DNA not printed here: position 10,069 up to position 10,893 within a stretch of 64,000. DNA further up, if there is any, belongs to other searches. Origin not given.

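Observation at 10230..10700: Undescribed Trp-rich tetra-repeat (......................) in the 525-aa secreted protein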

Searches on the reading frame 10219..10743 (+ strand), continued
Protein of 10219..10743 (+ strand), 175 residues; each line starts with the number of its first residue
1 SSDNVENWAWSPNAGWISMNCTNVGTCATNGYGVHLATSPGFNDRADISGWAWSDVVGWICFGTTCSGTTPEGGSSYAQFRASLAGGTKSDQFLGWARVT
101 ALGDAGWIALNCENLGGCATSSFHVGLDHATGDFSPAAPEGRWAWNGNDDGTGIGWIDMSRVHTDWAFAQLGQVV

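Call 72: search_protein_families(library=pfam, alignment_id=A5, max_evalue=0.001)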
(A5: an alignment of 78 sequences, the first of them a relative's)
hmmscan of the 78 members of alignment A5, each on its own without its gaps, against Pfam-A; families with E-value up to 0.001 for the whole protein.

A. member 1, P0233 (812 aa): 3 families
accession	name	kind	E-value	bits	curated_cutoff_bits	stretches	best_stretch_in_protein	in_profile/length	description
PF18911.6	PKD_4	-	2.3e-08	34.4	27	1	739-794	30-80/85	PKD domain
PF25788.1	Ig_Rha78A_N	-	1.5e-06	28.8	27.4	1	610-687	17-94/105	Rha78A-like, N-terminal immunoglobulin domain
PF00801.26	PKD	-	0.00083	19.8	23.5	1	721-788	15-70/80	PKD domain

B. families by the number of members that match (of 78 scanned): 22 families
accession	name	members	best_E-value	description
PF25788.1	Ig_Rha78A_N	31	3.7e-14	Rha78A-like, N-terminal immunoglobulin domain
PF18911.6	PKD_4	10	2.4e-16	PKD domain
PF00801.26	PKD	9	1.9e-08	PKD domain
PF00041.27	fn3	6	3.6e-08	Fibronectin type III domain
PF13385.13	Laminin_G_3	4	2.1e-37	Concanavalin A-like lectin/glucanases superfamily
PF18884.5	TSP3_bac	3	5.6e-28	Bacterial TSP3 repeat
PF11617.13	Cu-binding_MopE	2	1.3e-24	Putative metal-binding motif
PF10102.14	DUF2341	2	2.8e-24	Domain of unknown function (DUF2341)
PF03495.19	Binary_toxB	2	1.3e-05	Clostridial binary toxin B/anthrax toxin PA Ca-binding domain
PF07705.17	CARDB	1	2.5e-15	CARDB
PF12810.13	ALK_LTK_GRD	1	8.4e-15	ALK/LTK, Glycine-rich domain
PF02368.24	Big_2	1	1.7e-09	Bacterial Ig-like domain (group 2)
PF07676.18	PD40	1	7.5e-09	WD40-like Beta Propeller Repeat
PF02973.23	Sialidase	1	3.1e-06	Sialidase, N-terminal domain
PF23047.1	DUF7038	1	1.2e-05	Domain of unknown function (DUF7038)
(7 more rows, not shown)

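Call 75: find_encoding_contigs(protein=P0225, flank=8000, max_places=1)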
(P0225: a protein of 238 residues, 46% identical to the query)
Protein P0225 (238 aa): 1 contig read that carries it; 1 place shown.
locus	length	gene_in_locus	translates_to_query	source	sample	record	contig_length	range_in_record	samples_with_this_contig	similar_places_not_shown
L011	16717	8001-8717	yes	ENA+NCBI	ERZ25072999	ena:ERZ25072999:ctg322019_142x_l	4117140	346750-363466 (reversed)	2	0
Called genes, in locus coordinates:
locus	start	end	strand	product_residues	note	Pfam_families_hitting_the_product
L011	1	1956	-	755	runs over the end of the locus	PF13191:AAA_16 (weak), PF13424:TPR_12 (faint), PF13374:TPR_10 (faint), PF17874:TPR_MalT (faint)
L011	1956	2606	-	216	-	PF00486:Trans_reg_C, PF13191:AAA_16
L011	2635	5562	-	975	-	PF00486:Trans_reg_C, PF13191:AAA_16, PF13401:AAA_22 (weak), PF13424:TPR_12 (faint)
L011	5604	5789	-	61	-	-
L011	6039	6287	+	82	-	-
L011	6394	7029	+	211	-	PF07589:PEP_exosort_dom (weak)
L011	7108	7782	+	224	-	PF07603:Lcl_C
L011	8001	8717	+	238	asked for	-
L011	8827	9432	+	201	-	PF07589:PEP_exosort_dom (weak)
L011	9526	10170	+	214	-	PF07603:Lcl_C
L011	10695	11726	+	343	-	-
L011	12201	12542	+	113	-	-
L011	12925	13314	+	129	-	-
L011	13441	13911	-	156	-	-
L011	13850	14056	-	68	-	-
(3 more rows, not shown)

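Call 76: find_encoding_contigs(protein=P0198, flank=8000, max_places=1)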
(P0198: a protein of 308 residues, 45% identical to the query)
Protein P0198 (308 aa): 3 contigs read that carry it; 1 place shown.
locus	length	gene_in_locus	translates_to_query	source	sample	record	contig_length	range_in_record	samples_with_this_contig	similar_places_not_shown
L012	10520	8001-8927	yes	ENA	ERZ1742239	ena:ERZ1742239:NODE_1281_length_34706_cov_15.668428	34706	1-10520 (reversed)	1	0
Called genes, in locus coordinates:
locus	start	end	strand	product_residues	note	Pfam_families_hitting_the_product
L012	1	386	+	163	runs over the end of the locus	-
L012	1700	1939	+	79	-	-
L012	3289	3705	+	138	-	PF00072:Response_reg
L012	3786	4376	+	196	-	PF07963:N_methyl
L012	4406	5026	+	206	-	-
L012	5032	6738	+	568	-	PF05157:MshEN, PF00437:T2SSE, PF20720:nSTAND3 (weak), PF25199:nSTAND_NTPase5 (faint), PF13401:AAA_22 (faint)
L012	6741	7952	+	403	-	PF00482:T2SSF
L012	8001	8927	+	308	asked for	PF07963:N_methyl (weak)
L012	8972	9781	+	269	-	-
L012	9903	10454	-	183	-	PF08388:GIIM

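Call 92: search_solved_structures(query=A4, max_evalue=1)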
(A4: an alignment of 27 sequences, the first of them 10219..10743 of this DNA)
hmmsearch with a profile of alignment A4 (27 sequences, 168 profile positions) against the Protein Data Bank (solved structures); distinct sequences matched with E-value up to 1: 2.
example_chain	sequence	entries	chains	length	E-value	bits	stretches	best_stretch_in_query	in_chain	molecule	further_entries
8jw0_Q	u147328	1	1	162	0.2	14.6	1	40-70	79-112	Chlorophyll a-chlorophyll c-peridinin-protein-complex I-17, acpPCI-17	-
3f5r_A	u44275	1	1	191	0.72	12.9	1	86-140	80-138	FACT complex subunit POB3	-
